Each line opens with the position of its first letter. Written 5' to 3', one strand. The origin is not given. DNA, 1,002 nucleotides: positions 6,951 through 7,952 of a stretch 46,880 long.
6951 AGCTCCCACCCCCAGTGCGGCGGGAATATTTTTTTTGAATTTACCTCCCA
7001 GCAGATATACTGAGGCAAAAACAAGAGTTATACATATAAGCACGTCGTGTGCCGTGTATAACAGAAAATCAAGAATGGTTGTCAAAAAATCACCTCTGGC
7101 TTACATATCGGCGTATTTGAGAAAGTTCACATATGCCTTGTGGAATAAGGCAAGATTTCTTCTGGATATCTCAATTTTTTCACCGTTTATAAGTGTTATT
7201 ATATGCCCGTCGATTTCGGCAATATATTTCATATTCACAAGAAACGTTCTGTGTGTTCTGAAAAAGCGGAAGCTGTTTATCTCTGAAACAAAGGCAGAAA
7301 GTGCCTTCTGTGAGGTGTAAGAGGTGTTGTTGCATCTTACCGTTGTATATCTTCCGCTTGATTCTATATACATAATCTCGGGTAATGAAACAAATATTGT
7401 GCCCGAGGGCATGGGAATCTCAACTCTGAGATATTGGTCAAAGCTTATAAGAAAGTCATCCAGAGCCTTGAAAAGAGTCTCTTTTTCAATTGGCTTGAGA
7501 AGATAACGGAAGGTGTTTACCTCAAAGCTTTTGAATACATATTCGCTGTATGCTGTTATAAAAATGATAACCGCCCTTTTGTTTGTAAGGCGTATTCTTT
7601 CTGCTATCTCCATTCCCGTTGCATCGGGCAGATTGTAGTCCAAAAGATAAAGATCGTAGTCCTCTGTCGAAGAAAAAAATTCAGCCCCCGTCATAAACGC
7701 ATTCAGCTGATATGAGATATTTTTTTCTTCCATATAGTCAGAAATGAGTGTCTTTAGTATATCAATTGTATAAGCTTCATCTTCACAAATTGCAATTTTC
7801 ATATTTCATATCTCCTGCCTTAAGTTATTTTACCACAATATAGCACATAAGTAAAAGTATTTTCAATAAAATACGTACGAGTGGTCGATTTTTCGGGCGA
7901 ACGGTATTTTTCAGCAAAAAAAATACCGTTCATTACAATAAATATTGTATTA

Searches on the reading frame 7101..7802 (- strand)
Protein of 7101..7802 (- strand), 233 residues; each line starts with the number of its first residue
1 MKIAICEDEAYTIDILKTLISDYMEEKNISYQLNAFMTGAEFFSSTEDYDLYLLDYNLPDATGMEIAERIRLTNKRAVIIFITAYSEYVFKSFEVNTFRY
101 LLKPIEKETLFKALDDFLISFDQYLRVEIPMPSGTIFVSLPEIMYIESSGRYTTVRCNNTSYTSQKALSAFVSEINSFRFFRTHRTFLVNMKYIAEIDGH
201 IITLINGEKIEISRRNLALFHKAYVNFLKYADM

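Call 3: search_protein_families(library=pfam, proteins=[window:7101-7802:-])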
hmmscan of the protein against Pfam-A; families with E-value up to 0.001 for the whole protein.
window:7101-7802:- (233 aa): 2 families
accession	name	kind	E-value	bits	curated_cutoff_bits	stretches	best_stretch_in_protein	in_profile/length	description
PF04397.21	LytTR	-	1e-21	77.4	22.6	1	134-223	2-96/98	LytTr DNA-binding domain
PF00072.30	Response_reg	-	6.4e-15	55.7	30.2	1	3-114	1-110/111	Response regulator receiver domain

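Call 13: find_encoding_contigs(protein=window:7101-7802:-, flank=6000, max_places=10)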
Protein window:7101-7802:- (233 aa): no gene with exactly this product is on record in the collection.

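Call 14: find_homologous_proteins(query=window:7101-7802:-, max_evalue=1e-20)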
Query window:7101-7802:- (233 aa): 219 proteins with E <= 1e-20 among 825 candidates; the best 120 are listed.
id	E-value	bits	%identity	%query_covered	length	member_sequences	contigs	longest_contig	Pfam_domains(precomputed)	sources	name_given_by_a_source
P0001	1.9e-146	503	100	100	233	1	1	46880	PF04397.22,PF00072.31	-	-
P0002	1.2e-115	403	79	100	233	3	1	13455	PF04397.22,PF00072.31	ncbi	-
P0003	5.0e-115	401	78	100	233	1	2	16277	PF04397.22,PF00072.31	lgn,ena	-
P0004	6.5e-112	390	74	100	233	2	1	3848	PF04397.22,PF00072.31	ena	-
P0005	7.7e-111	387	73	100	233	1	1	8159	PF04397.22,PF00072.31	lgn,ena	-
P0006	1.0e-109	383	73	100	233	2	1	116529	PF04397.22,PF00072.31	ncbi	-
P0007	1.8e-109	382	72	100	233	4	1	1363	PF04397.22,PF00072.31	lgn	-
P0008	1.0e-108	380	74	100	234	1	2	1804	PF04397.22,PF00072.31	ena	-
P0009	2.1e-107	376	73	100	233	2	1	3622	PF04397.22,PF00072.31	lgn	-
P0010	8.2e-106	370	74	100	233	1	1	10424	PF04397.22,PF00072.31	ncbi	-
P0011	1.3e-105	370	73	100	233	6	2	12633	PF04397.22,PF00072.31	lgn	-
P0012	3.3e-105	368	73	100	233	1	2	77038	PF04397.22,PF00072.31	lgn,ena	-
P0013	4.0e-101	355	69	100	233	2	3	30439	PF22563.3,PF04397.22,PF00072.31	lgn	-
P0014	8.1e-101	354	69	100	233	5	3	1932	PF22563.3,PF04397.22,PF00072.31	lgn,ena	-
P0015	3.4e-100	352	68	100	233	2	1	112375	PF04397.22,PF00072.31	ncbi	-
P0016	1.5e-99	350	68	100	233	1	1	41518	PF04397.22,PF00072.31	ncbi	-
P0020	5.8e-94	332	64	100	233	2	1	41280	PF04397.22,PF00072.31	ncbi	-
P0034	3.2e-84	300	59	100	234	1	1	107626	PF04397.22,PF00072.31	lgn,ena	-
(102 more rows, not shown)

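Call 16: find_related_loci(query=A1, collection=genome_contigs, flank=6000)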
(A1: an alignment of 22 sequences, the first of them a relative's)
Query A1 (233 aa) in genome_contigs; peptide patterns used: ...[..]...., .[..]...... (x = any residue, [..] = any of these).
43 stretches matched a pattern; 21 encode a relative of the query (tblastn E <= 1e-3); 21 distinct loci.
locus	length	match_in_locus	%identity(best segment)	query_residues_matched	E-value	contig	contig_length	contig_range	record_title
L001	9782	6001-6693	74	3-233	6e-114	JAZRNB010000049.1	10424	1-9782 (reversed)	MAG: Acutalibacteraceae bacterium isolate T1900045414_YK20190104.MAGScoT_cleanbin_000030 SGB_7023_k141_190955, whole gen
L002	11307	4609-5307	73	1-233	1e-110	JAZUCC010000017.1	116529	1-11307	MAG: Acutalibacteraceae bacterium isolate T1900045314_YK20190003.MAGScoT_cleanbin_000076 SGB_6277_k141_595100, whole gen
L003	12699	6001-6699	68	1-233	5e-99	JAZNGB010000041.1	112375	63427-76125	MAG: Acutalibacteraceae bacterium isolate T1900044709_TS20190175.MAGScoT_cleanbin_000006 SGB_1827_k141_1380093, whole ge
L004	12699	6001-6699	64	1-233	2e-97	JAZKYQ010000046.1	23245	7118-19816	MAG: Acutalibacteraceae bacterium isolate T1900045100_TC20190094.MAGScoT_cleanbin_000010 SGB_4756_k141_1301271, whole ge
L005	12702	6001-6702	61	1-233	1e-93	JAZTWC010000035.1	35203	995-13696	MAG: Acutalibacteraceae bacterium isolate T1900045335_YK20190024.MAGScoT_cleanbin_000036 SGB_6591_k141_505606, whole gen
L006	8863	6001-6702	60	1-233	2e-92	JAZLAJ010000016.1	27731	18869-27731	MAG: Acutalibacteraceae bacterium isolate T1900045078_TC20190072.MAGScoT_cleanbin_000004 SGB_4644_k141_990037, whole gen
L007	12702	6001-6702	59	1-233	6e-92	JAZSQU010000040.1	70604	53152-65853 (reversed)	MAG: Acutalibacteraceae bacterium isolate T1900044541_TS20190007.MAGScoT_cleanbin_000007 SGB_69_k141_630986, whole genom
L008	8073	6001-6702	60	1-233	7e-92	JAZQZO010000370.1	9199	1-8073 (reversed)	MAG: Acutalibacteraceae bacterium isolate T1900045153_TC20190147.MAGScoT_cleanbin_000036 SGB_4965_k141_2574640, whole ge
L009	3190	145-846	58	1-233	6e-92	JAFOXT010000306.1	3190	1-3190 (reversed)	MAG: Clostridia bacterium isolate RGIG895 Dairy_cattle_Rectum-3__c644298, whole genome shotgun sequence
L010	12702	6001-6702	59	1-233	2e-90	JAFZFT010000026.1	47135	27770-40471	MAG: Clostridia bacterium isolate RGIG7726 Water_buffalos_Rectum-3__c52563, whole genome shotgun sequence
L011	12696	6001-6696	46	1-229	2e-62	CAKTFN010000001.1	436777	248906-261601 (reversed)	MAG: uncultured Eubacteriales bacterium isolate REFINED_METABAT215_TOP10_CONTIGS_1500_ASSEMBLY_K77_MERGED__Hadza_PheChl_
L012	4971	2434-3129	46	1-229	3e-62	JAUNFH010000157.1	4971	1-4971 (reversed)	MAG: Clostridia bacterium isolate S25M_St_metabat_45 NODE_8947_length_4971_cov_4.151546, whole genome shotgun sequence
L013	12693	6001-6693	29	3-229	8e-31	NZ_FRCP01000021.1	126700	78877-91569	Anaerosporobacter mobilis DSM 15930, whole genome shotgun sequence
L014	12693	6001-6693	29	3-229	2e-30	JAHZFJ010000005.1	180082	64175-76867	MAG: Lachnospiraceae bacterium isolate HRGM_Genome_2905 HRGM_Genome_2905_5, whole genome shotgun sequence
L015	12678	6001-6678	30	3-224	2e-30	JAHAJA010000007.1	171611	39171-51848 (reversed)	MAG: Clostridiales bacterium isolate L3_098_000G1_dasL3_098_000G1_metabat.metabat.68 L3_098_000G1_scaffold_44, whole gen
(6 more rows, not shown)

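Call 22: search_protein_families(library=pfam, proteins=[L002:1668-4412:-, L001:3625-5805:-, L003:2403-5777:-, L004:3240-5801:-, L005:3154-5766:-, L006:1725-5765:-, L007:4031-5773:-, L008:3090-5774:-, L010:3314-5725:-, L010:1516-3162:-], max_evalue=0.00001)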
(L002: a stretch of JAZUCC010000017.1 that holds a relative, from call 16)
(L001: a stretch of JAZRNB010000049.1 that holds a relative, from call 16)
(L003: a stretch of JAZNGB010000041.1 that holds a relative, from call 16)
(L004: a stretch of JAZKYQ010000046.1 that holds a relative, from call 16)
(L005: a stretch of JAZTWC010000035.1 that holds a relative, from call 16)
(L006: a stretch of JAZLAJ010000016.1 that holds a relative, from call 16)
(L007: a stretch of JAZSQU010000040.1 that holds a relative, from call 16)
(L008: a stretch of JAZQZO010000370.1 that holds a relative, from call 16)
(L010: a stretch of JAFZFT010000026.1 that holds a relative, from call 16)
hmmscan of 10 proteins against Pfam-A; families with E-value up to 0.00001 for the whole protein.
L002:1668-4412:- (914 aa): 2 families
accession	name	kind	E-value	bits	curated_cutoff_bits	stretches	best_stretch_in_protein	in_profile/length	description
PF13306.12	LRR_5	-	4.6e-89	295.3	27.7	6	203-314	6-114/127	BspA type Leucine rich repeat region (6 copies)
PF13855.12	LRR_8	-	2.9e-14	53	27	0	215-261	8-55/61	Leucine rich repeat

L001:3625-5805:- (726 aa): 1 family
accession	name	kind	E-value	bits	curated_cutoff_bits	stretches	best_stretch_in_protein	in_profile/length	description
PF13306.12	LRR_5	-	2.7e-31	108.6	27.7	1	141-226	10-94/127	BspA type Leucine rich repeat region (6 copies)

L003:2403-5777:- (1124 aa): 2 families
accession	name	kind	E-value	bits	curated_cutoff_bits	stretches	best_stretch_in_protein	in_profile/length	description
PF13306.12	LRR_5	-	4.8e-138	453.6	27.7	5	224-340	13-127/127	BspA type Leucine rich repeat region (6 copies)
PF13855.12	LRR_8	-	6.4e-13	48.7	27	0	591-633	13-56/61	Leucine rich repeat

L004:3240-5801:- (853 aa): 2 families
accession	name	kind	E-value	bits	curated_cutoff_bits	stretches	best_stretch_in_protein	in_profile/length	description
PF13306.12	LRR_5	-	2.1e-108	357.8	27.7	5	201-313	2-111/127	BspA type Leucine rich repeat region (6 copies)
PF13855.12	LRR_8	-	1.3e-13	50.9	27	0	270-312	15-58/61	Leucine rich repeat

L005:3154-5766:- (870 aa): 2 families
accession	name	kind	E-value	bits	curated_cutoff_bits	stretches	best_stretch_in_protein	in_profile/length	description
PF13306.12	LRR_5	-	1.4e-103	342.2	27.7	4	178-291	10-121/127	BspA type Leucine rich repeat region (6 copies)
PF13855.12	LRR_8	-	1.4e-11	44.4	27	0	479-516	14-52/61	Leucine rich repeat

L006:1725-5765:- (1346 aa): 2 families
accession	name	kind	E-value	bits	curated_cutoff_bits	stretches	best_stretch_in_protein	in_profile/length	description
PF13306.12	LRR_5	-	1.9e-213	697.3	27.7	8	206-317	14-123/127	BspA type Leucine rich repeat region (6 copies)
PF13855.12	LRR_8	-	6.9e-23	80.6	27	0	434-476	13-56/61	Leucine rich repeat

L007:4031-5773:- (580 aa): 1 family
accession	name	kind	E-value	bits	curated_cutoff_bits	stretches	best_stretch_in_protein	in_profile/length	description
PF13306.12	LRR_5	-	1.7e-64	215.8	27.7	2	340-462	7-127/127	BspA type Leucine rich repeat region (6 copies)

L008:3090-5774:- (894 aa): 3 families
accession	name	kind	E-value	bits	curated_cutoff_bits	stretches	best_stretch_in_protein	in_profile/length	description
PF13306.12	LRR_5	-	4.3e-114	376.2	27.7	4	181-295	12-124/127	BspA type Leucine rich repeat region (6 copies)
PF13855.12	LRR_8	-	7.5e-15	54.9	27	0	306-348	13-56/61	Leucine rich repeat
PF05725.18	FNIP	-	7.4e-08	32.9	21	0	475-506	9-39/44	FNIP Repeat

L010:3314-5725:- (803 aa): 2 families
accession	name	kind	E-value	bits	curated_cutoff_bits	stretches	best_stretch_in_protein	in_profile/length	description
PF13306.12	LRR_5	-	1.9e-83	277.1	27.7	3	54-177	3-124/127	BspA type Leucine rich repeat region (6 copies)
PF13855.12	LRR_8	-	3.9e-16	59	27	0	292-334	11-54/61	Leucine rich repeat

L010:1516-3162:- (548 aa): 4 families
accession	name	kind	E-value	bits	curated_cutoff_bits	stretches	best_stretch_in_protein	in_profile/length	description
PF00041.27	fn3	-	8.9e-21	74.3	25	2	130-200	2-71/84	Fibronectin type III domain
PF25300.1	Fn3_Dep-1_3rd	-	4.1e-08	33.4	26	0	233-295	11-75/85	Dep-1 third Fn3-like domain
PF16383.10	DUF4992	-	2.9e-07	30.8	29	0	204-290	35-122/183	Domain of unknown function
PF21910.2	GH85_C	-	1.1e-06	29.4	27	0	143-181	18-55/95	GH85 endohexosaminidases, C-terminal domain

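Call 23: search_protein_families(library=pfam, proteins=[L002:2-1450:-, L010:59-1066:-, L008:3-2948:-, L007:44-1150:-, L006:1-1422:-, L003:928-2223:-, L005:2-3007:-], max_evalue=0.00001)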
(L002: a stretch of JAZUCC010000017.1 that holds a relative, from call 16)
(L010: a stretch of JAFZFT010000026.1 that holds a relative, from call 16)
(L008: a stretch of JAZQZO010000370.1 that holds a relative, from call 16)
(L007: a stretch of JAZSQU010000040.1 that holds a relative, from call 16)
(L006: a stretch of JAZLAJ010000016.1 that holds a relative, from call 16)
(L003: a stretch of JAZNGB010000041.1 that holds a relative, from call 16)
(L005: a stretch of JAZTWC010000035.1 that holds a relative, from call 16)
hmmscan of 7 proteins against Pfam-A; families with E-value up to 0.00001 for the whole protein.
L002:2-1450:- (483 aa): 1 family
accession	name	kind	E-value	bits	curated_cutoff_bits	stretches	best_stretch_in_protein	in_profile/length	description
PF13306.12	LRR_5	-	1e-35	122.8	27.7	2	209-313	14-116/127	BspA type Leucine rich repeat region (6 copies)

L010:59-1066:- (335 aa): 0 families

L008:3-2948:- (982 aa): 5 families
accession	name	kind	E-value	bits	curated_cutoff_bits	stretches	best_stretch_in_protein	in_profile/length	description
PF13306.12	LRR_5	-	1.2e-152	500.8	27.7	7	239-350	1-110/127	BspA type Leucine rich repeat region (6 copies)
PF13855.12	LRR_8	-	6.1e-14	52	27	0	261-303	13-56/61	Leucine rich repeat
PF05725.18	FNIP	-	7.6e-08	32.8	21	0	859-874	27-42/44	FNIP Repeat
PF00659.24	POLO_box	-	2.1e-06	28.1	23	0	895-919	10-33/61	POLO box duplicated region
PF00207.28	A2M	-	6.5e-06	26.3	21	0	568-602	11-45/92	Alpha-2-macroglobulin family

L007:44-1150:- (368 aa): 0 families

L006:1-1422:- (474 aa): 4 families
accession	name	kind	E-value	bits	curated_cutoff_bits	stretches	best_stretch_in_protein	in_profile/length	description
PF00041.27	fn3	-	1.3e-21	77.1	25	2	51-125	8-80/84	Fibronectin type III domain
PF21910.2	GH85_C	-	7.6e-07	29.9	27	0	49-121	9-85/95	GH85 endohexosaminidases, C-terminal domain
PF25059.1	FN3_DSCAM-DSCAML_C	-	1.2e-06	29.1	39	0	75-121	27-73/89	DSCAM/DSCAML C-terminal Fn3-like domain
PF25788.1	Ig_Rha78A_N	-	2.3e-06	28.3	27.4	0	55-124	16-95/105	Rha78A-like, N-terminal immunoglobulin domain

L003:928-2223:- (431 aa): 1 family
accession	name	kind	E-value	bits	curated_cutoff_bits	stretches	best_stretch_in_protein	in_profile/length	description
PF00404.24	Dockerin_1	-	7.8e-09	36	22.9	1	167-217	2-52/57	Dockerin type I domain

L005:2-3007:- (1002 aa): 1 family
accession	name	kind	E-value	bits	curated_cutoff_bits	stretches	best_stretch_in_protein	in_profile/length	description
PF13306.12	LRR_5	-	8.5e-131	430.2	27.7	7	73-189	12-126/127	BspA type Leucine rich repeat region (6 copies)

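Call 24: find_encoding_contigs(protein=P0002, flank=5000, max_places=2)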
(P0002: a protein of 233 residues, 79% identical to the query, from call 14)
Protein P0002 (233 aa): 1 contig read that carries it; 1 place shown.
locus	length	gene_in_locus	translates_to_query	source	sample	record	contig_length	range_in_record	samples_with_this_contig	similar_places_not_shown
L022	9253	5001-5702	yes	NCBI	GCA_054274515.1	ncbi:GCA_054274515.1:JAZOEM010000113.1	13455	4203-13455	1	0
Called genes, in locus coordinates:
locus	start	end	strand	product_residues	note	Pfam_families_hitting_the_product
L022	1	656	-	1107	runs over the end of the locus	PF13306:LRR_5, PF13855:LRR_8 (faint), PF13306:LRR_5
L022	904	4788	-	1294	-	PF13306:LRR_5, PF13855:LRR_8 (faint), PF13306:LRR_5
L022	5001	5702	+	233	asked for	PF00072:Response_reg, PF04397:LytTR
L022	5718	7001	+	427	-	PF14689:SPOB_a, PF14501:HATPase_c_5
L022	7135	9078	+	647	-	PF14871:GHL6, PF08532:Glyco_hydro_42M (weak)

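Call 25: find_encoding_contigs(protein=P0003, flank=5000, max_places=2)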
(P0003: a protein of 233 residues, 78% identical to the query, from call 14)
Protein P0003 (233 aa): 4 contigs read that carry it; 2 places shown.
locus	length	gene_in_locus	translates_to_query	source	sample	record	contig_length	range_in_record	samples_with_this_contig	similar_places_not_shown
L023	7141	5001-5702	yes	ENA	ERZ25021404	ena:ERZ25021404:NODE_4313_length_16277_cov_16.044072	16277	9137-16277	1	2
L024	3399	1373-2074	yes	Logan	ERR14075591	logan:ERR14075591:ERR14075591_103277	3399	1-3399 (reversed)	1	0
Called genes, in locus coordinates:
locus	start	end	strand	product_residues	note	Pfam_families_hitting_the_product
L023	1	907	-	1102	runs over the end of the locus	PF13306:LRR_5, PF13855:LRR_8 (faint), PF13306:LRR_5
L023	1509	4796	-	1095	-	PF13306:LRR_5, PF13855:LRR_8 (faint), PF13306:LRR_5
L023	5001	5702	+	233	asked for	PF00072:Response_reg, PF04397:LytTR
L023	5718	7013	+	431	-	PF14689:SPOB_a, PF14501:HATPase_c_5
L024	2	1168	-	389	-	?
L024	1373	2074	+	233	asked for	PF00072:Response_reg, PF04397:LytTR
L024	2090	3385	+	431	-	PF14689:SPOB_a, PF14501:HATPase_c_5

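Call 26: find_encoding_contigs(protein=P0012, flank=5000, max_places=2)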
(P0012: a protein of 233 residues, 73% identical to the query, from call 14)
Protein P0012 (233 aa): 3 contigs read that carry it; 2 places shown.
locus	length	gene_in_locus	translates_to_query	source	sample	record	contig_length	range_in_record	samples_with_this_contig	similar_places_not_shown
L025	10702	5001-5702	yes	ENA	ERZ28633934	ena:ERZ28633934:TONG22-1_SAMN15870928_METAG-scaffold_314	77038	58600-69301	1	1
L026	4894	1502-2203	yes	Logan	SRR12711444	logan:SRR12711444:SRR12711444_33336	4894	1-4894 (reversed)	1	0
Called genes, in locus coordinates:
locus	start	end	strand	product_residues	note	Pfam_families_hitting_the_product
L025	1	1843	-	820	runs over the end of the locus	PF13306:LRR_5, PF13855:LRR_8 (faint), PF13306:LRR_5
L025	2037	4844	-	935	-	PF13306:LRR_5, PF13855:LRR_8 (faint), PF13306:LRR_5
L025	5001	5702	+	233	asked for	PF00072:Response_reg, PF04397:LytTR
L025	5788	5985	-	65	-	-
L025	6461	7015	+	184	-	PF14501:HATPase_c_5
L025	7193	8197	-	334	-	-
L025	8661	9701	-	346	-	-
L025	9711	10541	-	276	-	PF00149:Metallophos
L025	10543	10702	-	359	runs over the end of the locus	PF04346:EutH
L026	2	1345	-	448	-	?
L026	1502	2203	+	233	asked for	PF00072:Response_reg, PF04397:LytTR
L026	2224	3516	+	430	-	PF14689:SPOB_a, PF14501:HATPase_c_5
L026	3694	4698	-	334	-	-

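Call 38: search_solved_structures(query=window:7101-7802:-, max_evalue=0.001, show_alignments=1)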
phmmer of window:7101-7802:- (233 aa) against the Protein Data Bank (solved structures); distinct sequences matched with E-value up to 0.001: 54.
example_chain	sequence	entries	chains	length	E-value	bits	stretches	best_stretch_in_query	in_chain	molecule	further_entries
2qv0_A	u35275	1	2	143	5.4e-10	42.6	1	1-123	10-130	Protein mrkE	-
6m8o_A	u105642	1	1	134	6.4e-10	42.3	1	6-114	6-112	DNA-binding response regulator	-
3nns_A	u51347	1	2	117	1.2e-09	41.4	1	17-118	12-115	DNA BINDING RESPONSE REGULATOR B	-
1p2f_A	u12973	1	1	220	4e-09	39.7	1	17-118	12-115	Response Regulator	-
6swl_A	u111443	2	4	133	1.1e-08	38.3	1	45-119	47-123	Two-component response regulator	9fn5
3hdg_A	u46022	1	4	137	4.9e-08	36.2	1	1-117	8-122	uncharacterized protein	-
4cbv_A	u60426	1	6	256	5.3e-08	36.1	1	1-205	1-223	COME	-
3a0r_B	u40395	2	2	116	6.2e-08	35.8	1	5-104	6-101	Response regulator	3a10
3a0u_A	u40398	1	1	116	7.2e-08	35.6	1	5-103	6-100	Response regulator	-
3d6w_A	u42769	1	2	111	1.2e-06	31.7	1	131-222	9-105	Methyl-accepting/DNA response regulator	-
5ep0_A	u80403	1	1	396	2.8e-06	30.4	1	32-110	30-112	Putative repressor protein luxO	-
2jvk_A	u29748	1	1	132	6.6e-06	29.2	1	10-117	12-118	Sporulation initiation phosphotransferase F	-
1zgz_A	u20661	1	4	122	9.4e-06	28.7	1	3-122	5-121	TorCAD operon transcriptional regulatory protein torR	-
8uvx_B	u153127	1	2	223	1.6e-05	27.9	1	1-114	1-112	DNA-binding response regulator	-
1a04_A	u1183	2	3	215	1.7e-05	27.9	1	39-116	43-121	NITRATE/NITRITE RESPONSE REGULATOR PROTEIN NARL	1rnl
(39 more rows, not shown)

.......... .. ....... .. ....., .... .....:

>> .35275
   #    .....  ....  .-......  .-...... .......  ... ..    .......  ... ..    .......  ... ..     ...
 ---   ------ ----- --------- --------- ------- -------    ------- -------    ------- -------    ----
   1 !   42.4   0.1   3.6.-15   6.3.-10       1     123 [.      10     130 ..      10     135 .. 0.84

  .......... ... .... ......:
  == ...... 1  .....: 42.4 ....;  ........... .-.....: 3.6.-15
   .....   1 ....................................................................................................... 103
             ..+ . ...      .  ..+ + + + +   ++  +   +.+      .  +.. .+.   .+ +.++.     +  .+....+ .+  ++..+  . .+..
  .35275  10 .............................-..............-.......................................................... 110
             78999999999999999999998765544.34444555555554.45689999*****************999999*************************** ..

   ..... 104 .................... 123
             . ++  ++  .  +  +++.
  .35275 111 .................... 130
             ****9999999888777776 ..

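Call 58: find_encoding_contigs(protein=P0005, flank=3500, max_places=1)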
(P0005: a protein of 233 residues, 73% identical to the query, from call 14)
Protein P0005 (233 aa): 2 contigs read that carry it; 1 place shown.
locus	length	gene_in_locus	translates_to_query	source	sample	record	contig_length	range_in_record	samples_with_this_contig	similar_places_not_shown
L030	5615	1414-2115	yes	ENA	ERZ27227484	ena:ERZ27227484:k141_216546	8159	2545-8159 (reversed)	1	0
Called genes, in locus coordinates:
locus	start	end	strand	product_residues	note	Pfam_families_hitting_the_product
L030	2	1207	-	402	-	?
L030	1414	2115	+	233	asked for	PF00072:Response_reg, PF04397:LytTR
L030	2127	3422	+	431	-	PF14689:SPOB_a, PF14501:HATPase_c_5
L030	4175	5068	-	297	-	PF06574:FAD_syn, PF01687:Flavokinase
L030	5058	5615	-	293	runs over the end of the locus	PF01509:TruB_N, PF16198:TruB_C_2, PF09157:TruB-C_2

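Call 59: find_encoding_contigs(protein=P0011, flank=3500, max_places=1)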
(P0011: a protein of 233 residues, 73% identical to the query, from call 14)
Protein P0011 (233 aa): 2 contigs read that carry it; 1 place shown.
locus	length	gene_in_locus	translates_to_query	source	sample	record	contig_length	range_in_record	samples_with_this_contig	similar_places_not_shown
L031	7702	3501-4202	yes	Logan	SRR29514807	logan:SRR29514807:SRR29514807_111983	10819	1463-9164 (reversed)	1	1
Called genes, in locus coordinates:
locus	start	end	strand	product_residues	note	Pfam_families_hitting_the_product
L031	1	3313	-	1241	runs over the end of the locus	PF13306:LRR_5, PF13855:LRR_8 (faint), PF13306:LRR_5, PF23952:LRR_EndoS (faint), PF13306:LRR_5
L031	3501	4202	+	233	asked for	PF00072:Response_reg, PF04397:LytTR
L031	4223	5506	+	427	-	PF14689:SPOB_a, PF14501:HATPase_c_5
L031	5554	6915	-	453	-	PF00668:Condensation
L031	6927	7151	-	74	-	PF00550:PP-binding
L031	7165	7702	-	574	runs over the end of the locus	PF00501:AMP-binding, PF23562:AMP-binding_C_3 (weak)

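Call 60: find_encoding_contigs(protein=P0013, flank=3500, max_places=1)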
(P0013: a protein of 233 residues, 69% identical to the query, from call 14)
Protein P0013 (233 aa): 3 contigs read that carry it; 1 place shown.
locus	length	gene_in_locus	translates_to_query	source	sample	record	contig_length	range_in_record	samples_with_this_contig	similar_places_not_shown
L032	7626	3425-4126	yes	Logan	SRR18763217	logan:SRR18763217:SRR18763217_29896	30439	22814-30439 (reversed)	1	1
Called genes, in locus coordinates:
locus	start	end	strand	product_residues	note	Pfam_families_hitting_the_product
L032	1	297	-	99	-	?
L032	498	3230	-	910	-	PF12799:LRR_4 (faint), PF13306:LRR_5, PF13855:LRR_8 (faint), PF13306:LRR_5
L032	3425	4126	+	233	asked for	PF00072:Response_reg, PF22563:iREC (faint), PF04397:LytTR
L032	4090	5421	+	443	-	PF14689:SPOB_a, PF02518:HATPase_c (weak), PF14501:HATPase_c_5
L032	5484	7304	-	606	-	-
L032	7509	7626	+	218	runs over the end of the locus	PF03006:HlyIII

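Call 61: find_encoding_contigs(protein=P0016, flank=3500, max_places=1)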
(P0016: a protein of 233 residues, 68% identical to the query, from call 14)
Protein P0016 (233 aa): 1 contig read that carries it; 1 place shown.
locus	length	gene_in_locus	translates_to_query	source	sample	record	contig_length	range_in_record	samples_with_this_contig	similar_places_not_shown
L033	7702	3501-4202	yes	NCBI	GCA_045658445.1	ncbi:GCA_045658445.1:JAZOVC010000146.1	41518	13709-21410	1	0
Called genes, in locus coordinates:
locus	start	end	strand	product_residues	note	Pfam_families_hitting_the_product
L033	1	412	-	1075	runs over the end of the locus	PF13306:LRR_5, PF13855:LRR_8 (faint), PF13306:LRR_5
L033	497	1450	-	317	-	PF00041:fn3, PF09294:Interfer-bind (faint), PF21910:GH85_C (faint), PF22433:MtxA_IG-like (faint), PF26586:Fn3_R-PTP-O (faint), PF25059:FN3_DSCAM-DSCAML_C (faint), PF00041:fn3 (weak)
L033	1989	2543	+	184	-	PF04542:Sigma70_r2, PF08281:Sigma70_r4_2, PF04545:Sigma70_r4 (faint)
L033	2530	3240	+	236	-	-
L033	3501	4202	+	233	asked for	PF00072:Response_reg, PF04397:LytTR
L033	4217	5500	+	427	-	PF14689:SPOB_a, PF02518:HATPase_c, PF14501:HATPase_c_5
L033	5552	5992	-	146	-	-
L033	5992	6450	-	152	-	-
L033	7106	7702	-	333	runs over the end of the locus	PF02540:NAD_synthase (weak), PF00958:GMP_synt_C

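Call 62: find_encoding_contigs(protein=P0020, flank=3500, max_places=1)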
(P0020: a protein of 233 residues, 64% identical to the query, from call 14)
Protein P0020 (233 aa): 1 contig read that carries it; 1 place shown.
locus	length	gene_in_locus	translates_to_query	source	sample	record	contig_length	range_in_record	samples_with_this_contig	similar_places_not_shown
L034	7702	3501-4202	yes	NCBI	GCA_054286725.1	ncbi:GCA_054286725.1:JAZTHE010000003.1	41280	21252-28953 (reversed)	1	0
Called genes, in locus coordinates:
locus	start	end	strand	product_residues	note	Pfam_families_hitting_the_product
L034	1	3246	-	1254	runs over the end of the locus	PF13306:LRR_5, PF13855:LRR_8 (faint), PF12799:LRR_4 (faint), PF13306:LRR_5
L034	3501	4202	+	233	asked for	PF00072:Response_reg, PF04397:LytTR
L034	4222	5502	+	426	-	PF14689:SPOB_a, PF14501:HATPase_c_5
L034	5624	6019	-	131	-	PF07784:DUF1622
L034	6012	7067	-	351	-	PF02424:ApbE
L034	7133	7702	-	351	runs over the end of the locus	-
